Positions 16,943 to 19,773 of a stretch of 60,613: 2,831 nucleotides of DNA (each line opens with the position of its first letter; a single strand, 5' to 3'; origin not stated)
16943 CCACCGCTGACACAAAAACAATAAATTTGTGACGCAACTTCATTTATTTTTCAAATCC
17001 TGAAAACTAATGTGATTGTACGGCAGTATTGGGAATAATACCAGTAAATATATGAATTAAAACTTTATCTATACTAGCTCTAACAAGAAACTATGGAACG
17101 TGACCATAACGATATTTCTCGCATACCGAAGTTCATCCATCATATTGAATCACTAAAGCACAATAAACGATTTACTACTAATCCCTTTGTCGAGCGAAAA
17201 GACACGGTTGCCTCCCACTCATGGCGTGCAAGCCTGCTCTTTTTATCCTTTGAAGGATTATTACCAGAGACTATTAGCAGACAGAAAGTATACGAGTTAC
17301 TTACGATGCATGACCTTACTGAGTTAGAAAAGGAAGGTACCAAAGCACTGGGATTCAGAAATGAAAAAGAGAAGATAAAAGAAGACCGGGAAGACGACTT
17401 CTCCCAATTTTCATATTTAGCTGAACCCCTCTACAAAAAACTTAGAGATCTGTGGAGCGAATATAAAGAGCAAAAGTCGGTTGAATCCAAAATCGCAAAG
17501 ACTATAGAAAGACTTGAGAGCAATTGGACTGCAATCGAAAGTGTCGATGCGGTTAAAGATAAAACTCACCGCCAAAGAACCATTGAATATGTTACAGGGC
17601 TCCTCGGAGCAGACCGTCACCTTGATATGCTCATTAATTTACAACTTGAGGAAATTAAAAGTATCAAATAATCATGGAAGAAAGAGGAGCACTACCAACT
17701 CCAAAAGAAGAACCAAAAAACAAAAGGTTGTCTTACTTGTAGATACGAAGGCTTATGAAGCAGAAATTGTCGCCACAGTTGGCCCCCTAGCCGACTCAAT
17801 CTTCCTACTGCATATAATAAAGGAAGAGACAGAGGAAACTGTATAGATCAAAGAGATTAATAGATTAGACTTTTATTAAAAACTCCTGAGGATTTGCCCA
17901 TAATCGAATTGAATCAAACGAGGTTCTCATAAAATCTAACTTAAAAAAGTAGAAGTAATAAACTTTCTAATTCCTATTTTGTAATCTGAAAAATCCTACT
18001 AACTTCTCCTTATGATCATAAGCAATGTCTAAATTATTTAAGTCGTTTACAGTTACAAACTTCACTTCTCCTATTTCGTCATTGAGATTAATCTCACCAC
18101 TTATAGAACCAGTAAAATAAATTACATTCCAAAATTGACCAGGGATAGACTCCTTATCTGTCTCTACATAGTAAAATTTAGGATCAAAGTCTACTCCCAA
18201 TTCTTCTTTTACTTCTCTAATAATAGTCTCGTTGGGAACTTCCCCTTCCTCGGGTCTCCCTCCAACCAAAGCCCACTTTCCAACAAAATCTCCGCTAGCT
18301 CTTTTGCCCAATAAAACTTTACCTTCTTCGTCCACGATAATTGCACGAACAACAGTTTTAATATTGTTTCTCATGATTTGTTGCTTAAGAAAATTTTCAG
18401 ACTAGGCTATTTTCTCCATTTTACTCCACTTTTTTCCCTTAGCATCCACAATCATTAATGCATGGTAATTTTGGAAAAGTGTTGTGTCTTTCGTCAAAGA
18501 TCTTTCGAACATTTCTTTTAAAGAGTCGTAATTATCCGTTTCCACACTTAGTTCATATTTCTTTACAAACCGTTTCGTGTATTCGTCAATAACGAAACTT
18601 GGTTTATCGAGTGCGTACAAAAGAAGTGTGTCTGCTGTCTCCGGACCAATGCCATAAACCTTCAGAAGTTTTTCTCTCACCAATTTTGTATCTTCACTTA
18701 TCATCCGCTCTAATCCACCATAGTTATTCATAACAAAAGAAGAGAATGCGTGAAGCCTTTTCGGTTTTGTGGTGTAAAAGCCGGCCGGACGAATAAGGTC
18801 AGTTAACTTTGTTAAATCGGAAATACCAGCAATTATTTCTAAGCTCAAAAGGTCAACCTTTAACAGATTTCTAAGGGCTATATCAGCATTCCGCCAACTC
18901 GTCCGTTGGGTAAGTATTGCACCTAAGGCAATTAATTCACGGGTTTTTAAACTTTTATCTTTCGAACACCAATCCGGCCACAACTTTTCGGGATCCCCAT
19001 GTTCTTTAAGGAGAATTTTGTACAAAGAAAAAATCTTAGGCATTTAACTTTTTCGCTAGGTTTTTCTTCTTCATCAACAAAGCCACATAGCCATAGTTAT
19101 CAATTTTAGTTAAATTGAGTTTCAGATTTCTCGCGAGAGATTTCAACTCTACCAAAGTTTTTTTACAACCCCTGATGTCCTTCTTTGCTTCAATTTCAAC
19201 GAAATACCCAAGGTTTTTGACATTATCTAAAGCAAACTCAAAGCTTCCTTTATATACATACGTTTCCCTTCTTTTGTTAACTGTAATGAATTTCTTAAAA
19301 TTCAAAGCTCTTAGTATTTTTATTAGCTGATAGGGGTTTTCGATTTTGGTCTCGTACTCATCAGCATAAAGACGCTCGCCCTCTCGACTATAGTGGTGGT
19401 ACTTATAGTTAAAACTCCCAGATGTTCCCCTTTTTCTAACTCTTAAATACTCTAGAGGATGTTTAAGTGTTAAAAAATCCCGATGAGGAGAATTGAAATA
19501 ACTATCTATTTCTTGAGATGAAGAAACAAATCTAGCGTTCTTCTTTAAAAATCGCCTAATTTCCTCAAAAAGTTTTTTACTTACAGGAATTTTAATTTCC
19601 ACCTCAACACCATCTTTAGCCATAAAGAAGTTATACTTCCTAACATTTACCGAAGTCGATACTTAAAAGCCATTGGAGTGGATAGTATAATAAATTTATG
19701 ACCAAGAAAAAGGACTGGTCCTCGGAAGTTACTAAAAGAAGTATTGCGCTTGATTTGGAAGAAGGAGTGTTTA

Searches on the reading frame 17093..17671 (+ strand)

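Call 75: search_protein_families(library=pfam, proteins=[window:17093-17671:+], max_evalue=0.001)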
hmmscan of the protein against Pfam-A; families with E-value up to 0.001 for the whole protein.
window:17093-17671:+ (192 aa): 1 family
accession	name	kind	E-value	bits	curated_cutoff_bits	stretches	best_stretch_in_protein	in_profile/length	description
PF13023.12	HD_3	-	1.1e-18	68.2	22.5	1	18-152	1-136/165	HD domain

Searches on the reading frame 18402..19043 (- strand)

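Call 75: search_protein_families(library=pfam, proteins=[window:18402-19043:-], max_evalue=0.001)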
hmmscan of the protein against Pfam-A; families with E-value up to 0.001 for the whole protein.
window:18402-19043:- (213 aa): 1 family
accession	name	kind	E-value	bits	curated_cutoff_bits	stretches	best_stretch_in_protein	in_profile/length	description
PF00730.31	HhH-GPD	-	1.2e-11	45.3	26.2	1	41-181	2-104/108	HhH-GPD superfamily base excision DNA repair protein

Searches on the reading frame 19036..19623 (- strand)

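Call 75: search_protein_families(library=pfam, proteins=[window:19036-19623:-], max_evalue=0.001)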
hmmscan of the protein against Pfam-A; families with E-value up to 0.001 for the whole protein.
window:19036-19623:- (195 aa): 1 family
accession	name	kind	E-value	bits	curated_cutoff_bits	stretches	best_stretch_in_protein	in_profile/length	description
PF01928.26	CYTH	-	4.6e-20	72.6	23.2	1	7-166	3-166/179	CYTH domain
